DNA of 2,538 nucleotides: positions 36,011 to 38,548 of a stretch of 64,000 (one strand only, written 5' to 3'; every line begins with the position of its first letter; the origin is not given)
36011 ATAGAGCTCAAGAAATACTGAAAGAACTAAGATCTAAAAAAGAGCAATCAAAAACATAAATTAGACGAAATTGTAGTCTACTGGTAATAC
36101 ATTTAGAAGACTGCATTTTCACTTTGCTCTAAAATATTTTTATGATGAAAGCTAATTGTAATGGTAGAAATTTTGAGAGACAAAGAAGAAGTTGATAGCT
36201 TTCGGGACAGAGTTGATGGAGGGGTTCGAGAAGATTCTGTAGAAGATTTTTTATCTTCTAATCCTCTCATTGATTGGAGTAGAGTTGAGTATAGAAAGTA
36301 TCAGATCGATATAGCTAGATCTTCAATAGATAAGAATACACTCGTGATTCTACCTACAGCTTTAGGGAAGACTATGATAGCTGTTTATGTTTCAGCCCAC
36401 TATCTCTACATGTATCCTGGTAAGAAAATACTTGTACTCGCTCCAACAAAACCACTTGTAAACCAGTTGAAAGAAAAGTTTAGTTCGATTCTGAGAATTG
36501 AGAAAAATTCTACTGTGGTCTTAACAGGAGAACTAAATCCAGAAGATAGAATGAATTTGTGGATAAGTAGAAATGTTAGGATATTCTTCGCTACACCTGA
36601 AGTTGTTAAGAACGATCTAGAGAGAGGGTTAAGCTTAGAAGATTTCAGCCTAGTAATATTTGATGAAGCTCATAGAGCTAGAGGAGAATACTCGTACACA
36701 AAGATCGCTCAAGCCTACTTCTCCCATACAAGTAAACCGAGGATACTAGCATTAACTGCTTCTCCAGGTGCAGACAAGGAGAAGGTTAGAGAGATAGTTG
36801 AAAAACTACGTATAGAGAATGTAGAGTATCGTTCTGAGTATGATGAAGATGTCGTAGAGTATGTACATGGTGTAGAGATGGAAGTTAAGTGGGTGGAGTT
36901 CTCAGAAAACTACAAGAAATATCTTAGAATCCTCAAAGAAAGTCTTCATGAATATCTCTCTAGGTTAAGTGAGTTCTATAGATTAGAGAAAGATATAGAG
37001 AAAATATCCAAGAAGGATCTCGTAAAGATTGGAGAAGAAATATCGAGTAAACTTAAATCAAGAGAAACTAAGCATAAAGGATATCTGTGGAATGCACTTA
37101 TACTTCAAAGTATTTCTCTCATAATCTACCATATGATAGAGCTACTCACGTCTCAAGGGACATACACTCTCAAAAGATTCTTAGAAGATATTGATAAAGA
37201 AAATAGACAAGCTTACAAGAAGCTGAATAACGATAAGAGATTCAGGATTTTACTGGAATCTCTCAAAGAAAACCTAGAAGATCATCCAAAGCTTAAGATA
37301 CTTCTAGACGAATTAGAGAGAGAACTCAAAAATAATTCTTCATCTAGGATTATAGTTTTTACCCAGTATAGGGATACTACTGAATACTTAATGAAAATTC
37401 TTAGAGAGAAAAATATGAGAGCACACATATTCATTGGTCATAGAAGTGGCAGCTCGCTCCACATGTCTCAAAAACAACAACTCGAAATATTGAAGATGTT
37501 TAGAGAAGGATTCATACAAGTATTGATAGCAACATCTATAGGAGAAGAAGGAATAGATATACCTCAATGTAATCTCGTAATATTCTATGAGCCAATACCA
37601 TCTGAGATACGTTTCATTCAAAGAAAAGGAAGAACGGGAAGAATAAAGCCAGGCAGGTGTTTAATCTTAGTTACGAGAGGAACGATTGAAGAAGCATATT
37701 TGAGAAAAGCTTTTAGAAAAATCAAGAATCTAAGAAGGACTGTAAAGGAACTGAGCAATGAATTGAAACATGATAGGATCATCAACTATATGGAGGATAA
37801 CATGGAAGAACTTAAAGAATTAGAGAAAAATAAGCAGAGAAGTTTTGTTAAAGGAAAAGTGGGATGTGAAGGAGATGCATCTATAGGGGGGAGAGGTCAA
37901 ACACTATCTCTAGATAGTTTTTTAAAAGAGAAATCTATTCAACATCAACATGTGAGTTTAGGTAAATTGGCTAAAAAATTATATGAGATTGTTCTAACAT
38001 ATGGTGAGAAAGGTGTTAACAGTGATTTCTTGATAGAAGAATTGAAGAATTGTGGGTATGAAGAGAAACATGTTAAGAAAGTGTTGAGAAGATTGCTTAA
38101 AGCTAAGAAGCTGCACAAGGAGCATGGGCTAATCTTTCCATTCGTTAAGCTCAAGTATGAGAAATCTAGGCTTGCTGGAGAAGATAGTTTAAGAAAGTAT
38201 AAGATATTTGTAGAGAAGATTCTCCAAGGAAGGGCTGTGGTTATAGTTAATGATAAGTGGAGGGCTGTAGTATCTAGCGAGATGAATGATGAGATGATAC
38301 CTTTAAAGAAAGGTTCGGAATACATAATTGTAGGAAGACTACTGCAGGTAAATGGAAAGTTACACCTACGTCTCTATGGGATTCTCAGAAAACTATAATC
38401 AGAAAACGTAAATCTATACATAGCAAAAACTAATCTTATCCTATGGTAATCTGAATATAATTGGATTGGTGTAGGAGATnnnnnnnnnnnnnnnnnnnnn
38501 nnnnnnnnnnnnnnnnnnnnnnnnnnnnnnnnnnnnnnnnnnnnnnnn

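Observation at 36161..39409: Hef/FANCM-like DEAH helicase lacking a nuclease domain, followed by a small Hjc-like nuclease and a DUF99 (EndoV-like) protein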

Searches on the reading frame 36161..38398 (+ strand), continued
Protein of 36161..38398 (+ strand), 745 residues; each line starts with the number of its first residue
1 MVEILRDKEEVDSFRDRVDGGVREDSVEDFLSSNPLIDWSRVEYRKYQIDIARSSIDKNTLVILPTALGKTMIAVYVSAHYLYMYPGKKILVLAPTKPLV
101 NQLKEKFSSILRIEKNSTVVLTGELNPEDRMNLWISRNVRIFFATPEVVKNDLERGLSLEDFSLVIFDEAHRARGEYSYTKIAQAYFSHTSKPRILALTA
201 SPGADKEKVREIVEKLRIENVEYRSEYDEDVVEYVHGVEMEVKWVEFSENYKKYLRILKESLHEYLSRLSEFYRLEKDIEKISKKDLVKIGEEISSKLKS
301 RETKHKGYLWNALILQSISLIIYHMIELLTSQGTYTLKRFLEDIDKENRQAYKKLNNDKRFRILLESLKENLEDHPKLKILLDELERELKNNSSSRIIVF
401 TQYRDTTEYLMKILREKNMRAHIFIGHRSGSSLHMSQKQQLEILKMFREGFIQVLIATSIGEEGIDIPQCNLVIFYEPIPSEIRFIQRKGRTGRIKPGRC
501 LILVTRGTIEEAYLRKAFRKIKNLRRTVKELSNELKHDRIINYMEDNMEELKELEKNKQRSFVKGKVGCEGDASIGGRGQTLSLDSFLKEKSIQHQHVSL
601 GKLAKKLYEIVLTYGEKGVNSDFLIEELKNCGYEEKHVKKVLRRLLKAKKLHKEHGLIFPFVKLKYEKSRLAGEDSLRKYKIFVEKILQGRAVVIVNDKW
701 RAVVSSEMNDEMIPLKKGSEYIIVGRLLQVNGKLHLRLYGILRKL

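Call 49: find_encoding_contigs(protein=P0072, flank=4000, max_places=1)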
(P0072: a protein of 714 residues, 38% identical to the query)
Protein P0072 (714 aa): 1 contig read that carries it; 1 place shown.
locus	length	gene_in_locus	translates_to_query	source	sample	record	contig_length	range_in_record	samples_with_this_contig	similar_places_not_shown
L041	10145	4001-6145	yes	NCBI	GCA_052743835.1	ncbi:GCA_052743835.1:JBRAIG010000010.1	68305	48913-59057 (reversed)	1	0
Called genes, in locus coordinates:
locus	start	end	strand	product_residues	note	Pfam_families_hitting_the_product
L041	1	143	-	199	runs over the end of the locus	PF00227:Proteasome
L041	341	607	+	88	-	PF04457:MJ1316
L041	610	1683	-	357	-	PF01137:RTC, PF05189:RTC_insert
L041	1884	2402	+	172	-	PF01467:CTP_transf_like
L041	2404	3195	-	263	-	PF01887:SAM_HAT_N, PF20257:SAM_HAT_C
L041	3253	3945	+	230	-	PF00149:Metallophos, PF12850:Metallophos_2, PF14582:Metallophos_3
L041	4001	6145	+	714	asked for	PF00270:DEAD, PF04851:ResIII, PF21210:RNA_helicase_helical, PF00271:Helicase_C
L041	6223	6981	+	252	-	PF00254:FKBP_C, PF22199:FKBP26_IF, PF18046:FKBP26_C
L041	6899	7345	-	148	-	PF03684:UPF0179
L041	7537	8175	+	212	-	PF00227:Proteasome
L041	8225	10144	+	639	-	PF17214:KH_TffA, PF00753:Lactamase_B, PF16661:Lactamase_B_6, PF23023:Anti-Pycsar_Apyc1, PF12706:Lactamase_B_2, PF10996:Beta-Casp, PF07521:RMMBL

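Call 50: find_encoding_contigs(protein=P0104, flank=4000, max_places=1)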
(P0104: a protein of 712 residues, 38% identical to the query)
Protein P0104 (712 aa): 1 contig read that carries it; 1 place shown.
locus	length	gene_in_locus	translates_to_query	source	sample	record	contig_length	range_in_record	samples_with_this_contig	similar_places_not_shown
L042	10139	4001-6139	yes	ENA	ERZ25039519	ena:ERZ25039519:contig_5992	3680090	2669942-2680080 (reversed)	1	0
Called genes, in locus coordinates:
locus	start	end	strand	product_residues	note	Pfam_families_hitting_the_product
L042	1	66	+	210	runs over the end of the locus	PF00881:Nitroreductase, PF14512:TM1586_NiRdase (faint), PF00881:Nitroreductase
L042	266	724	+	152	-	PF01918:Alba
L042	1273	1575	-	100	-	-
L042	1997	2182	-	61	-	PF01037:AsnC_trans_reg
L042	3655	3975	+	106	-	-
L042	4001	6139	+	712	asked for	PF00270:DEAD, PF04851:ResIII, PF21210:RNA_helicase_helical, PF00271:Helicase_C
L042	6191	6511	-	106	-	-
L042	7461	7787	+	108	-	-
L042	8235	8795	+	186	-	PF02353:CMAS (weak), PF13649:Methyltransf_25 (weak)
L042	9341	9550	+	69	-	-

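Call 64: search_protein_families(library=padloc, proteins=[window:36161-38398:+], max_evalue=0.001)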
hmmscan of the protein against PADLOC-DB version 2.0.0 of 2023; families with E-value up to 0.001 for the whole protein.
window:36161-38398:+ (745 aa): 42 families (the best 25 are shown)
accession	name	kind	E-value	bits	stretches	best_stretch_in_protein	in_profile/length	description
PDLC02707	PbeA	-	1.5e-21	74.6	2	346-498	476-620/672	PbeA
PDLC02623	DrmD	-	3.6e-19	66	1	373-536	508-668/1040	DrmD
PDLC02503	BrxHI|BrxHII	-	1.1e-14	51.7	2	396-496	250-343/698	BrxHI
PDLC02621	DrmD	-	2e-14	50.8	1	357-567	498-705/1040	DrmD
PDLC03928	PsyrT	-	1.8e-13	47.7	1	387-548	235-393/689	-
PDLC00659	HmaA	-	2.2e-12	43.7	1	379-527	497-645/1176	SNF2 helicase / DEAD-box helicase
PDLC02704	PbeA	-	1.1e-11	42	1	378-498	516-634/682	PbeA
PDLC03658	mREase_IV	-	4.8e-11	39.1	2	443-494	493-544/953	Type IV methyl-directed restriction enzyme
PDLC02706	PbeA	-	1.4e-10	38.4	1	436-498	600-662/722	PbeA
PDLC02870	DpdF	-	1.7e-10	38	2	57-220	28-188/534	DpdF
PDLC02500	BrxHI|BrxHII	-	3.5e-10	37.1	1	376-496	460-574/933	BrxHI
PDLC02572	DrmA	-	3.6e-10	36.4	1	375-494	497-620/1043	DrmA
PDLC02864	DpdF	-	4.5e-09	33.6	1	44-221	23-198/610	DpdF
PDLC03047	REase_I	-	4.8e-09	32.5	1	395-498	605-706/1107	Type I restriction enzyme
PDLC02861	DpdF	-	7.3e-09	32.5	1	382-505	227-344/611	DpdF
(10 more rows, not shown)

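Call 82: find_encoding_contigs(protein=P0020, flank=5000, max_places=1)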
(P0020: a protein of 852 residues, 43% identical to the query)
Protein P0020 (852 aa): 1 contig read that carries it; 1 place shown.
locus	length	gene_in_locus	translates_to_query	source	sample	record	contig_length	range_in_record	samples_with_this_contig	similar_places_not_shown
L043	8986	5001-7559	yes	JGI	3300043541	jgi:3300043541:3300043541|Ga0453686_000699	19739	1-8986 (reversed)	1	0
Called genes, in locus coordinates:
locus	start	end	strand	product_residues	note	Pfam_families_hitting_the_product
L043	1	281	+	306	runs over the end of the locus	PF08271:Zn_Ribbon_TF, PF00134:Cyclin_N (faint), PF13404:HTH_AsnC-type (faint), PF00382:TFIIB, PF08280:HTH_Mga (faint), PF00382:TFIIB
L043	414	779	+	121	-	-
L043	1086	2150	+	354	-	-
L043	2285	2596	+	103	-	PF01870:Hjc, PF26553:PDDEXK_19 (weak)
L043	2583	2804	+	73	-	-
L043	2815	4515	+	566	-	PF01751:Toprim, PF01131:Topoisom_bac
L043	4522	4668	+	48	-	PF24434:DUF7557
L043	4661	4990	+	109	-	-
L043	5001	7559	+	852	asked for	PF00270:DEAD, PF04851:ResIII, PF21210:RNA_helicase_helical, PF00271:Helicase_C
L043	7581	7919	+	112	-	-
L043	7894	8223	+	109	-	-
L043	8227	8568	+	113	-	-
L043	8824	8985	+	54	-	?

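Call 83: find_encoding_contigs(protein=P0024, flank=8000, max_places=1)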
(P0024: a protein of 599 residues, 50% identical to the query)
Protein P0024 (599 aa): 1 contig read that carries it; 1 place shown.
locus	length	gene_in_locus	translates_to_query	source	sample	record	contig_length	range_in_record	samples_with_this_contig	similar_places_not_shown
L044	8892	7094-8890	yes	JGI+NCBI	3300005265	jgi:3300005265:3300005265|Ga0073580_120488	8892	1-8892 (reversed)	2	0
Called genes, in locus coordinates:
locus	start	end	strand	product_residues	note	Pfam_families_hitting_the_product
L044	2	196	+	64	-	?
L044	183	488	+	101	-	PF01870:Hjc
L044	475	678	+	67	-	-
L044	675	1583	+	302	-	PF01751:Toprim, PF01131:Topoisom_bac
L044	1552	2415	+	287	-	PF01131:Topoisom_bac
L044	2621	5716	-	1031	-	PF02384:N6_Mtase, PF01170:UPF0020 (weak), PF20473:MmeI_Mtase (weak), PF07669:Eco57I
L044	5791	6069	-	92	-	PF26485:DUF8156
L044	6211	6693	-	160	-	PF01022:HTH_5 (weak)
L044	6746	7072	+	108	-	-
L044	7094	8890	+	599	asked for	PF00270:DEAD, PF04851:ResIII, PF21210:RNA_helicase_helical, PF00271:Helicase_C, PF22590:Cas3-like_C_2 (weak)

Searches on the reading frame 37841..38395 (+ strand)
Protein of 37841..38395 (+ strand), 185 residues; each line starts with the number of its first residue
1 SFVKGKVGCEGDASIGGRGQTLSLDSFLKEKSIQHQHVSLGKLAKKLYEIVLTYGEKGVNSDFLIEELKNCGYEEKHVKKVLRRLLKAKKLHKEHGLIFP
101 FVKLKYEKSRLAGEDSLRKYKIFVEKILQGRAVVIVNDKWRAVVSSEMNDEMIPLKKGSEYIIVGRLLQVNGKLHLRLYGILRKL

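Call 31: predict_structure(alignment_id=A2)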
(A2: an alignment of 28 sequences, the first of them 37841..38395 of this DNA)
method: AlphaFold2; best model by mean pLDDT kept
length: 185 residues; sequences in the alignment: 28
mean_pLDDT: 87.0   pTM: 0.75
mean pLDDT of the five models: 87.0, 86.5, 86.1, 86.0, 85.9
residues with pLDDT >= 90: 141; 70-90: 7; 50-70: 12; < 50: 25
segments of 3 or more residues with pLDDT < 50: 12-23, 25-34
pLDDT, mean of each block of 10 residues (from residue 1): 52 45 47 63 96 98 97 96 98 98 97 94 97 98 95 94 98 98 97
secondary structure, 60 per line:
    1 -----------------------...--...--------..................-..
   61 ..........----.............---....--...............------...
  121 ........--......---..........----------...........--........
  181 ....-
elements in order: H40-57 H61-70 H75-87 E91-94 E97-100 H101-111 E118-128 E131-136 E140-145 E160-170 E173-184

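Call 35: fold_search(model_id=the predicted structure, library=pdb)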
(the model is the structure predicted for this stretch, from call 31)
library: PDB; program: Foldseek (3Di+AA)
matches with E <= 10: 1406; with E <= 0.001: 1
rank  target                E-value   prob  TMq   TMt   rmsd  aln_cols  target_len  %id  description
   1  6flq_F                8.9e-04  1.00  0.28  0.12  14.5       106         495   10  CryoEM structure of E.coli RNA polymerase paused elongation complex bound to NusA (released 2018-03-21)
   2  7ubn_N                1.6e-03  1.00  0.28  0.16  14.4       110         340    9  Transcription antitermination complex: NusA-containing "engaged" Qlambda-loading complex (released 2022-09-28)
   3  6msb_C                1.7e-03  0.97  0.25  0.14  12.8       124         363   20  Cryo-EM structures and dynamics of substrate-engaged human 26S proteasome (released 2018-12-05)
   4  6x7k_AG               2.1e-03  1.00  0.28  0.11   7.8        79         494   11  Cryo-EM structure of an Escherichia coli coupled transcription-translation complex B3 (TTC-B3) containing an mRNA wit (released 2020-09-02)
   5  7w37_C                2.1e-03  0.97  0.26  0.14  13.0       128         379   20  Structure of USP14-bound human 26S proteasome in state EA1_UBL (released 2022-05-04)
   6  2ix1_A                2.2e-03  1.00  0.29  0.10   4.6        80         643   11  RNase II D209N mutant (released 2006-10-05)
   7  6tqn_A                2.2e-03  1.00  0.28  0.11  13.3       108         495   12  rrn anti-termination complex without S4 (released 2020-08-05)
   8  5jx4_B                2.5e-03  1.00  0.28  0.65   3.4        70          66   16  Crystal structure of E36-G37del mutant of the Bacillus caldolyticus cold shock protein. (released 2017-05-10)
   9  6qh2_MODEL_1_A        3.0e-03  0.99  0.25  0.31  13.1       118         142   19  Solution NMR ensemble for a chimeric KH-S1 domain construct of exosomal polynucleotide phosphrylase at 298K co (released 2019-04-10)
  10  6mse_C                3.0e-03  0.95  0.25  0.13  13.5       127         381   21  Cryo-EM structures and dynamics of substrate-engaged human 26S proteasome (released 2018-11-21)
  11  8k0g_E                3.2e-03  0.97  0.24  0.13  19.9       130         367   19  Cryo-EM structure of human 26S RP (Ed state) bound to K11/K48-branched ubiquitin (Ub) chain composed of four Ub. (released 2025-01-22)
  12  8wi7_b                3.4e-03  1.00  0.27  0.32  10.1        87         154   15  Cryo- EM structure of Mycobacterium smegmatis 70S ribosome, bS1 and RafH. (released 2024-02-28)
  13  9u7r_C                3.8e-03  0.99  0.26  0.15   8.6       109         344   18  Substrate-free human 26S proteasome purified by midnolin, 20S proteasome, RPTs and RPN11 part (released 2026-04-01)
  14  8k0g_C                4.0e-03  0.97  0.26  0.14  14.7       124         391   17  Cryo-EM structure of human 26S RP (Ed state) bound to K11/K48-branched ubiquitin (Ub) chain composed of four Ub. (released 2025-01-22)
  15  4bts_A0               4.3e-03  1.00  0.24  0.40   3.6        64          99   19  THE CRYSTAL STRUCTURE OF THE EUKARYOTIC 40S RIBOSOMAL SUBUNIT IN COMPLEX WITH EIF1 AND EIF1A (released 2013-07-17)
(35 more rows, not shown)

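Call 89: search_solved_structures(query=A2, max_evalue=1)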
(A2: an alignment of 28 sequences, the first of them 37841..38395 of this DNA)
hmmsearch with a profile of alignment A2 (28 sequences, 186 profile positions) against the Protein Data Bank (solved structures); distinct sequences matched with E-value up to 1: 12.
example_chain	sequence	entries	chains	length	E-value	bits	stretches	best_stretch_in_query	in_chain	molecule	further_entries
4ham_A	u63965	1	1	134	0.0021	21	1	36-106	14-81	Lmo2241 protein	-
9f27_A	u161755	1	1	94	0.014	18.4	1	15-97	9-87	RPA32 subunit of the hetero-oligomeric complex involved in homologous recombination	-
9f29_C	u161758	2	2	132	0.035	17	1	15-97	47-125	RPA32 subunit of the hetero-oligomeric complex involved in homologous recombination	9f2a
5eri_A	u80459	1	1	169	0.11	15.4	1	59-125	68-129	MarR family transcriptional regulator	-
3bpv_A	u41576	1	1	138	0.14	15.1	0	60-158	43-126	Transcriptional regulator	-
3bpx_A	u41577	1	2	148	0.17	14.8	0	60-158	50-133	Transcriptional regulator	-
8vl3_A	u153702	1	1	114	0.19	14.6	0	44-92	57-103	De novo designed protein F3 parent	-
1okr_A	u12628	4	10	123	0.33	13.8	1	64-129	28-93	METHICILLIN RESISTANCE REGULATORY PROTEIN MECI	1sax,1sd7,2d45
5kwa_A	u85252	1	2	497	0.6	13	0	37-73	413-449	Proteasome-associated ATPase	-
5kzf_A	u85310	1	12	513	0.63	12.9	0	37-73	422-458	Proteasome-associated ATPase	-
7ljf_A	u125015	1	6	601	0.71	12.8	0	37-73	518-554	AAA ATPase forming ring-shaped complexes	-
7px9_A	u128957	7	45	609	0.72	12.7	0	37-73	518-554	AAA ATPase forming ring-shaped complexes | Proteasome-associated ATPase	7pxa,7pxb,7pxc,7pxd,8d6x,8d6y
